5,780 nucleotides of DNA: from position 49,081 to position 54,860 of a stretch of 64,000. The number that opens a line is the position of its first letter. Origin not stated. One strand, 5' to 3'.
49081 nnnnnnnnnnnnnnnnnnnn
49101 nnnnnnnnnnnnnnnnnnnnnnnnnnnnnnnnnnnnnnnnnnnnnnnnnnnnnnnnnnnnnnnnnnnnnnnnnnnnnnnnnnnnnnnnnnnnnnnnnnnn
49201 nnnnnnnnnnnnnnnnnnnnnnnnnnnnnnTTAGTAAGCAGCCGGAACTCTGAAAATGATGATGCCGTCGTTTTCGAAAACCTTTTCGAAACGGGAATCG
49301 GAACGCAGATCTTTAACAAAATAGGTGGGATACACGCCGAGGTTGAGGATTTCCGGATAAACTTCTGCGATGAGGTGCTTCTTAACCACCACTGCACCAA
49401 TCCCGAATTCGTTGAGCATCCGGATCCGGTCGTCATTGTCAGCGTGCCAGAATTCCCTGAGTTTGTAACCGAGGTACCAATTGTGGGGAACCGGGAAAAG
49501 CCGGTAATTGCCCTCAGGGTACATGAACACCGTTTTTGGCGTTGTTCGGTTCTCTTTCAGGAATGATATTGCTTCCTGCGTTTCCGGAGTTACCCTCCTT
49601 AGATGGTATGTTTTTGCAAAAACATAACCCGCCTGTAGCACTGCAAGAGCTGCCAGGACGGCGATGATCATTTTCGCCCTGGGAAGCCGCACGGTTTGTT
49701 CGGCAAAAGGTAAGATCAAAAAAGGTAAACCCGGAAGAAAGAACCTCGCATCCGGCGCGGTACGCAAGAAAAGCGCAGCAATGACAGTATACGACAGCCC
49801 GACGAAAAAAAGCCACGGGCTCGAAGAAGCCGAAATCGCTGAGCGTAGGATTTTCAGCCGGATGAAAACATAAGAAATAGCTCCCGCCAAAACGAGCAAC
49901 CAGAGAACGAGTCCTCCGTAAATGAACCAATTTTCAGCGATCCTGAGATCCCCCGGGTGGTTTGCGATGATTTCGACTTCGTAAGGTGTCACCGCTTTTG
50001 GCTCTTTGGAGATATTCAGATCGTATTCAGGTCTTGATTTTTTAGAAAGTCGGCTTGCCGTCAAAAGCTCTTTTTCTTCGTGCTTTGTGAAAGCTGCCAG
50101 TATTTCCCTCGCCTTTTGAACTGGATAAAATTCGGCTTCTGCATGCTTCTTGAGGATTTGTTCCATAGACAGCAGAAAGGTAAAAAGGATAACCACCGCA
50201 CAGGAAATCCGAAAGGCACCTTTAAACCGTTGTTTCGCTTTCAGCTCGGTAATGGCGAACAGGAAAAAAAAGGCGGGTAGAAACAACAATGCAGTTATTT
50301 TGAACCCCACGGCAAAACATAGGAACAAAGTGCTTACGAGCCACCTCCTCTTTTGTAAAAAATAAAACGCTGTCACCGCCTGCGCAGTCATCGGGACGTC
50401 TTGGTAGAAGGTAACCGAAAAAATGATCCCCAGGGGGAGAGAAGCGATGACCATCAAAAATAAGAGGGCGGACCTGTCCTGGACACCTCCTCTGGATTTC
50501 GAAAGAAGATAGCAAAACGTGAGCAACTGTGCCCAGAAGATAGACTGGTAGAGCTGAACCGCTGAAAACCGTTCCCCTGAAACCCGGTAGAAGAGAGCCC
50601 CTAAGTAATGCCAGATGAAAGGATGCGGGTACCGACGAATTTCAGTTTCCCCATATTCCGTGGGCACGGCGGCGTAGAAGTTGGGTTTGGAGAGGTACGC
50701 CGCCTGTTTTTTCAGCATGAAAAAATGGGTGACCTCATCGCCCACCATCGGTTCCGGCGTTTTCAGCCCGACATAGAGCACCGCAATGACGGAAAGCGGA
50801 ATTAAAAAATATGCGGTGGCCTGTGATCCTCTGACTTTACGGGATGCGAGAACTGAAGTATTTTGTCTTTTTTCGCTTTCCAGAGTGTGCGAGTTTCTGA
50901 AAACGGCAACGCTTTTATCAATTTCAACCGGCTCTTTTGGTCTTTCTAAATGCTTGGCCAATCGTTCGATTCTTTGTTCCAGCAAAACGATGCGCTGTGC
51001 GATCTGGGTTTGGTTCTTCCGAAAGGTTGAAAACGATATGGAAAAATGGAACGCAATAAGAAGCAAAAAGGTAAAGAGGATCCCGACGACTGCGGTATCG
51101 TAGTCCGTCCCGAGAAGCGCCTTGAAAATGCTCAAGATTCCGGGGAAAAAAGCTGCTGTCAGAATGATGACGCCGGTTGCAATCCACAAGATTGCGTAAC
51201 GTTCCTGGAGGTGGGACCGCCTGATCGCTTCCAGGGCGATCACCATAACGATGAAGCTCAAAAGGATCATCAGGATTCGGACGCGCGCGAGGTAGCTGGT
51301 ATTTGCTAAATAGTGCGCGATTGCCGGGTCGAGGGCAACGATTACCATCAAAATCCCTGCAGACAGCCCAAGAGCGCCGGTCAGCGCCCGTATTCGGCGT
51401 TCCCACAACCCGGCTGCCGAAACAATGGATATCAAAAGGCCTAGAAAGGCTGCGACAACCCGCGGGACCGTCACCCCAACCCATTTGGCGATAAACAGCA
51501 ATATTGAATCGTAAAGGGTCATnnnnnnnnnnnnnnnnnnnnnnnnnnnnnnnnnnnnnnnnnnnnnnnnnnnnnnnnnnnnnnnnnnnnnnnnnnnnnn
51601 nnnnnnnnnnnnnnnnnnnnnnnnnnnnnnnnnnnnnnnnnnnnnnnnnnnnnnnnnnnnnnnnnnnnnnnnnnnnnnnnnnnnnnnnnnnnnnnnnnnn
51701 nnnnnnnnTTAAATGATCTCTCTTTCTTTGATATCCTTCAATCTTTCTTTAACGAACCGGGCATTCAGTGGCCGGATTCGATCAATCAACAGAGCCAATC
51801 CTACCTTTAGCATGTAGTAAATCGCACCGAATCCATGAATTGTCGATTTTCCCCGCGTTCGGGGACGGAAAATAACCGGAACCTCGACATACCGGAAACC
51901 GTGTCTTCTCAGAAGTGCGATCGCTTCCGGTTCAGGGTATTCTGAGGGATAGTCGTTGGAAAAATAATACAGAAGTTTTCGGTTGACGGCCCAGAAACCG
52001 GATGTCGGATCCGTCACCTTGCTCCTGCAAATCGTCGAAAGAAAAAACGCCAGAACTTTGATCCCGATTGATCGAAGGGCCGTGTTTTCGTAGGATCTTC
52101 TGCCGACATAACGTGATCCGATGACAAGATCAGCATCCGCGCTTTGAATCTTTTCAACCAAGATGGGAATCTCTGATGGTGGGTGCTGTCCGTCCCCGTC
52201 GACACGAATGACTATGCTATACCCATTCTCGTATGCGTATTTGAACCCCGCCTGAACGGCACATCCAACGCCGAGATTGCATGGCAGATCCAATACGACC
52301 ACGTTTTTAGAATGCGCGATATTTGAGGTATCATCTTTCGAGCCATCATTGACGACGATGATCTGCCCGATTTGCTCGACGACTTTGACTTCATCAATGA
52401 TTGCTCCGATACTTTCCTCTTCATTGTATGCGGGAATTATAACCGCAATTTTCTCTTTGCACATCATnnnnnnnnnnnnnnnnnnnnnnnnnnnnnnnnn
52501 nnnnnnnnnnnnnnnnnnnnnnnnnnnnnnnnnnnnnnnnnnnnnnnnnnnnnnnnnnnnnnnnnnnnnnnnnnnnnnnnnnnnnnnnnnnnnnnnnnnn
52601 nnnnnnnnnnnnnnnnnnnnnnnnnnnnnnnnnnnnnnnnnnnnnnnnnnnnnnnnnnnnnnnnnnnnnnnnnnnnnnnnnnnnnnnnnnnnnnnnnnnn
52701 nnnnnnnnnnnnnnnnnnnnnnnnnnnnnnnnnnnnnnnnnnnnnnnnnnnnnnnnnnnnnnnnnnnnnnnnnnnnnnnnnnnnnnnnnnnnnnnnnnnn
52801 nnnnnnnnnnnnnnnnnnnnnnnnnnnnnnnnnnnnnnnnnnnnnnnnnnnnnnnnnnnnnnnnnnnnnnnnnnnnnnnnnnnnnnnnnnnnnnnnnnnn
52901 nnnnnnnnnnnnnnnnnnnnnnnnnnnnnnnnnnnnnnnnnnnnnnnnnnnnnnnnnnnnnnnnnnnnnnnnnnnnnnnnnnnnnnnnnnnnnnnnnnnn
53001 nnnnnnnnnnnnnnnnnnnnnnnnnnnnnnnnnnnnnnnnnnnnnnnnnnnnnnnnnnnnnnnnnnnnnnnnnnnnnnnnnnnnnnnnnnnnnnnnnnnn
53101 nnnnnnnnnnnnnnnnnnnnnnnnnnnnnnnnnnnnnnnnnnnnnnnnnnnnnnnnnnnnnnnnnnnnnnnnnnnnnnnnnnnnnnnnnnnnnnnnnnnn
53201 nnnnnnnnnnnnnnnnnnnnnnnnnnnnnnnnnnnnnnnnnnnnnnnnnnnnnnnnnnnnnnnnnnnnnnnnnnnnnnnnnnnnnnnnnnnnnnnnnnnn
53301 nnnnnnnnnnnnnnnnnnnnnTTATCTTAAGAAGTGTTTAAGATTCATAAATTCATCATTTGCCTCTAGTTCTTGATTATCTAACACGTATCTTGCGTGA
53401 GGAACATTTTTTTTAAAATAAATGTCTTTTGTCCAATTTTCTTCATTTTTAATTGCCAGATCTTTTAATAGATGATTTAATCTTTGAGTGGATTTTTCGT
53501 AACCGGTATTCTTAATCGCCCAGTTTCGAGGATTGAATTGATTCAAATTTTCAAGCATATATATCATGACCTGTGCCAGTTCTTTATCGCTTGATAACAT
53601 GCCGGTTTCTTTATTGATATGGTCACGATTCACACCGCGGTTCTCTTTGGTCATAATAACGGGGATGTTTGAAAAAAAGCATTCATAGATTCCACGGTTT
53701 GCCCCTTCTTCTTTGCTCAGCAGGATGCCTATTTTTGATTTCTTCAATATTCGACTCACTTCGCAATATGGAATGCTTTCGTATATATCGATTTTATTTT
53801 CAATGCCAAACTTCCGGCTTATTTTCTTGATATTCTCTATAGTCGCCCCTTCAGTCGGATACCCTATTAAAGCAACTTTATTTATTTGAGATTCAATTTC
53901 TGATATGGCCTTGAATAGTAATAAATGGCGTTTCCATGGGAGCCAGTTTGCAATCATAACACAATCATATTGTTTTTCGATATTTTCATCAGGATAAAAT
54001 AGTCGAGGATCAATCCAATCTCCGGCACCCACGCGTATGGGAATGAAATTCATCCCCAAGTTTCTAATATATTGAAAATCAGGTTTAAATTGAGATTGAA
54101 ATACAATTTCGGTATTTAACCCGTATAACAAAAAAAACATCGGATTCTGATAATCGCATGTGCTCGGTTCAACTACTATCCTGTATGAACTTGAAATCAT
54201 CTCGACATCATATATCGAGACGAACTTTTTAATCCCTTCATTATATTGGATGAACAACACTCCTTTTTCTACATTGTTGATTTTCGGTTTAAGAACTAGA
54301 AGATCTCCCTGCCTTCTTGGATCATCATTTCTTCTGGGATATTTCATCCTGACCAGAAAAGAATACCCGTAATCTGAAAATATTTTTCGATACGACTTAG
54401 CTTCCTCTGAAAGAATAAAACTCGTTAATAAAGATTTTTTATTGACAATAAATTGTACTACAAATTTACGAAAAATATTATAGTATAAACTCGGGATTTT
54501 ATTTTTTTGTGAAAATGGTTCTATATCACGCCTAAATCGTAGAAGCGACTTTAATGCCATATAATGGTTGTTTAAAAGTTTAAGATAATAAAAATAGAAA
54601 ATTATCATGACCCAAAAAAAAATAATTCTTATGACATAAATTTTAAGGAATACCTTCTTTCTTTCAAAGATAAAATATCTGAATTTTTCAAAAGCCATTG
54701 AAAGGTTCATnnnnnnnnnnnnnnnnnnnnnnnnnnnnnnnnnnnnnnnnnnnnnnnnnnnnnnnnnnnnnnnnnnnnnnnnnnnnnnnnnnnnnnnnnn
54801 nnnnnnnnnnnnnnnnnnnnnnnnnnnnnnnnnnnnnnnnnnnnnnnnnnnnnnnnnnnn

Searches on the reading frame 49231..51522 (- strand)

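Call 8: search_protein_families(library=pfam, proteins=[window:49231-51522:-], max_evalue=0.001)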
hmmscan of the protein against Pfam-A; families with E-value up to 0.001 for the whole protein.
window:49231-51522:- (763 aa): 3 families
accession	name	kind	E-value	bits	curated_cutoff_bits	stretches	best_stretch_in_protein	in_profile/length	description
PF10066.14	DUF2304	-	2e-15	57.4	25.5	1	81-183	2-105/106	Uncharacterized conserved protein (DUF2304)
PF05208.19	ALG3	-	6.3e-10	39.4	23.6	1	291-453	47-205/358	ALG3 protein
PF14897.12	EpsG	-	0.00066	19.3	30.1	1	302-459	48-188/326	EpsG family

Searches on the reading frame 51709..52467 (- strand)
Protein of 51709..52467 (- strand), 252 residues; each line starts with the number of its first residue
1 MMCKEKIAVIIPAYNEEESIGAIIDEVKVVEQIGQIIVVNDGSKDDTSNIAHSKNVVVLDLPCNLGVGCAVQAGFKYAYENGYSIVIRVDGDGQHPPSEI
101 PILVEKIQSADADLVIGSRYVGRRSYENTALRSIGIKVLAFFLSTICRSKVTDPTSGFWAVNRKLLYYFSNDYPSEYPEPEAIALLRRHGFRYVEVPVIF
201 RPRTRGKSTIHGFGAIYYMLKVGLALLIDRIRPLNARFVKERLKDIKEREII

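Call 8: search_protein_families(library=pfam, proteins=[window:51709-52467:-], max_evalue=0.001)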
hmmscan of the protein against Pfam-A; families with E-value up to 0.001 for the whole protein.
window:51709-52467:- (252 aa): 2 families
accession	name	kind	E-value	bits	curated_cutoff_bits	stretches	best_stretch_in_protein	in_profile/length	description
PF00535.33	Glycos_transf_2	-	7.5e-26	91.5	23.3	1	9-166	2-164/168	Glycosyl transferase family 2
PF13641.12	Glyco_tranf_2_3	-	7.1e-06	26.6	27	1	7-126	3-130/230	Glycosyltransferase like family 2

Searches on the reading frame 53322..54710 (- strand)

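Call 8: search_protein_families(library=pfam, proteins=[window:53322-54710:-], max_evalue=0.001)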
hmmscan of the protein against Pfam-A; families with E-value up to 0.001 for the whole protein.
window:53322-54710:- (462 aa): 2 families
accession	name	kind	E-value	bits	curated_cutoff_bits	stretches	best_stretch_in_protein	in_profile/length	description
PF00534.26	Glycos_transf_1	-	3.8e-11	43.3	26.4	1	244-388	11-158/172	Glycosyl transferases group 1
PF13692.12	Glyco_trans_1_4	-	5e-08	33.7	27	1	250-388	4-142/142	Glycosyl transferases group 1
